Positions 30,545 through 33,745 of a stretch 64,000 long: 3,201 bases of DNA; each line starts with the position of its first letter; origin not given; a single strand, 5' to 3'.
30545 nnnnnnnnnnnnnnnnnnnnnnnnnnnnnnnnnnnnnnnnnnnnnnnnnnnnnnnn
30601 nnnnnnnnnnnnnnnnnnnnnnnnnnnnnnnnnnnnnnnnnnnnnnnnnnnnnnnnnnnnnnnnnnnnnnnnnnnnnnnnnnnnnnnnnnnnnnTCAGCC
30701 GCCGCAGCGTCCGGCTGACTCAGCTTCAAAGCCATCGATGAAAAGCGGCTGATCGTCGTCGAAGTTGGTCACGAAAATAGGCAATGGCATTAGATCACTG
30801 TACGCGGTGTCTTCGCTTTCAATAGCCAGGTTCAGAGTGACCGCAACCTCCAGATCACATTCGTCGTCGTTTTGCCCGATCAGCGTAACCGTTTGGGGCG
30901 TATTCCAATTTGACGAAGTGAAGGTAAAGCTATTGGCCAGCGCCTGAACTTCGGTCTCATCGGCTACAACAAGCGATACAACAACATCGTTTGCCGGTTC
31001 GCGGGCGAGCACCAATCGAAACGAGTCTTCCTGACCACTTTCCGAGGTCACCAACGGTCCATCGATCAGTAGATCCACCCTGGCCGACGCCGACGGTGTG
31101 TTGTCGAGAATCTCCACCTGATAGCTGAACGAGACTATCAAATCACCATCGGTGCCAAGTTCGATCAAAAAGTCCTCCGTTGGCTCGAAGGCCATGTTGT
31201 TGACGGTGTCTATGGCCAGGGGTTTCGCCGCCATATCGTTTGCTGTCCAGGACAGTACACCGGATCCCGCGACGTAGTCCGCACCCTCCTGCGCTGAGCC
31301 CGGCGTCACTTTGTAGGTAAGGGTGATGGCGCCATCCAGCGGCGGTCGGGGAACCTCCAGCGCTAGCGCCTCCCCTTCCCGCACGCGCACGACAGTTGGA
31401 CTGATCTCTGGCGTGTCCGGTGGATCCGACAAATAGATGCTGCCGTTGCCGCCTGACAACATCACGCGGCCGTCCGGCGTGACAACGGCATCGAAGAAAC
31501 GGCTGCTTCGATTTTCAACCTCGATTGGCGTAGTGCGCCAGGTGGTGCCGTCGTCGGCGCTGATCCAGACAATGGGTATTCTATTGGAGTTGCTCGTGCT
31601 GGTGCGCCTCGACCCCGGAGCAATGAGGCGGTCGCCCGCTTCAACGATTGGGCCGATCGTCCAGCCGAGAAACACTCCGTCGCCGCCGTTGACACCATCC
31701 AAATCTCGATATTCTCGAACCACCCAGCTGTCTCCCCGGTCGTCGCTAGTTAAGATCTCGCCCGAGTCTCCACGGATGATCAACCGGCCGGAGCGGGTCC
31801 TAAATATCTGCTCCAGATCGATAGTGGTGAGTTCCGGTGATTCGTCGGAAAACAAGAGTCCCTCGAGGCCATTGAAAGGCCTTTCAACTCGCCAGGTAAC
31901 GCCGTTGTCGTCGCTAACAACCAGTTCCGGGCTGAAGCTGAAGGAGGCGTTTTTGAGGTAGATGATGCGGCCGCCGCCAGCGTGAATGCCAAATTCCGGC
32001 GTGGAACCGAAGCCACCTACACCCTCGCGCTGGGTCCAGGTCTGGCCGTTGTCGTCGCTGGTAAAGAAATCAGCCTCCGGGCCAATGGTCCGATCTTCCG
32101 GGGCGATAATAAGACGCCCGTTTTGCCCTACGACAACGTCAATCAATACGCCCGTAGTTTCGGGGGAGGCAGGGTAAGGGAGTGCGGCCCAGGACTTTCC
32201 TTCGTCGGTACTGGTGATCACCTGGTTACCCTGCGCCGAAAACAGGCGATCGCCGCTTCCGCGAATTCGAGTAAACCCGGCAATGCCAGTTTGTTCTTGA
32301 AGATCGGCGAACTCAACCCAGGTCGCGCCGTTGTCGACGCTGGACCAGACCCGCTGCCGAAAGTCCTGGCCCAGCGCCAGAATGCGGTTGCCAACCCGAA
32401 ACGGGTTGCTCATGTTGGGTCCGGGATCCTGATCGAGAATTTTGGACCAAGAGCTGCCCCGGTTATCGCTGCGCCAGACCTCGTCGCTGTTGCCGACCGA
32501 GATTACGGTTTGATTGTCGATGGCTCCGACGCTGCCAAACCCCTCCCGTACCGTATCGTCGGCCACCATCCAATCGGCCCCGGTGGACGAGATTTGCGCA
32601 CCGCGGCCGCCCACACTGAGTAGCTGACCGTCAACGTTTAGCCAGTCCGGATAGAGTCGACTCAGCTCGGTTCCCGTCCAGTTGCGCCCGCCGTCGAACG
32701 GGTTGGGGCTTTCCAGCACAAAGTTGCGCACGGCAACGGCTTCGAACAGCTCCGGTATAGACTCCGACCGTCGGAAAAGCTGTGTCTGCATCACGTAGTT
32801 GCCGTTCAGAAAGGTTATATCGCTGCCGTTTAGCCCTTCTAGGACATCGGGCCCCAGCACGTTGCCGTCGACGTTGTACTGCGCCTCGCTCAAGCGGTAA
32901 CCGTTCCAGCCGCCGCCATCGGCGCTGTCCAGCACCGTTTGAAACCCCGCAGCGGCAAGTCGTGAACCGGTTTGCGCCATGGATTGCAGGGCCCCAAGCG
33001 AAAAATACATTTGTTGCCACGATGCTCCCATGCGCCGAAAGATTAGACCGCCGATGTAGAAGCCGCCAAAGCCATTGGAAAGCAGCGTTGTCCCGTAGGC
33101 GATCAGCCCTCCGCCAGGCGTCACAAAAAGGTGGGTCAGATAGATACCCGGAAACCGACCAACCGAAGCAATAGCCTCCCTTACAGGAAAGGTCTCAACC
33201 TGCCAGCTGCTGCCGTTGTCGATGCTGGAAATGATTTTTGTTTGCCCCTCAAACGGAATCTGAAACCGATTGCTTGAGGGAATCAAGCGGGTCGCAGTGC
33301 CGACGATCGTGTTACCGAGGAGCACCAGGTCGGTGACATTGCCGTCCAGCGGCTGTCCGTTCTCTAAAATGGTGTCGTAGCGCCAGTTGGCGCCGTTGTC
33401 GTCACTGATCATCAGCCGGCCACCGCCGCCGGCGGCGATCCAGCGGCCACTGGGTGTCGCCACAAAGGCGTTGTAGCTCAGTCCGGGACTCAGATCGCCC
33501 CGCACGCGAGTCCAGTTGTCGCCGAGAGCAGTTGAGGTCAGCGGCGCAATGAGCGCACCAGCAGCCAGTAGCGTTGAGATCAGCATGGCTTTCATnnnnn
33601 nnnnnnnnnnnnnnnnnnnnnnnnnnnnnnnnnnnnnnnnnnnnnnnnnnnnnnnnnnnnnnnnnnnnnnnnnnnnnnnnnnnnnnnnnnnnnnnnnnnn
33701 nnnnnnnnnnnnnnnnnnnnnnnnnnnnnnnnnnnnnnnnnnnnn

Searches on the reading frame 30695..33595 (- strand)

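Call 67: search_protein_families(library=pfam, proteins=[window:30695-33595:-], max_evalue=0.001)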
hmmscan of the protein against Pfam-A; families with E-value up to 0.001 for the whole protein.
window:30695-33595:- (966 aa): 5 families
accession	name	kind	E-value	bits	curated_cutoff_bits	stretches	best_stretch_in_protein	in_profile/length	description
PF15902.12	Sortilin-Vps10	-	9.2e-16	58.1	33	1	415-522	2-111/446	Sortilin, neurotensin receptor 3,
PF13088.12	BNR_2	-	1.7e-09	37.9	31.4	0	459-568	84-198/277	BNR repeat-like domain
PF14870.12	PSII_BNR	-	1.3e-07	31.6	27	0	26-79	220-274/303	Photosynthesis system II assembly factor YCF48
PF03160.20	Calx-beta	-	2e-07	31.5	27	1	733-816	12-97/119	Calx-beta domain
PF02012.26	BNR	-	2.4e-06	27.1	27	0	511-521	1-11/12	BNR/Asp-box repeat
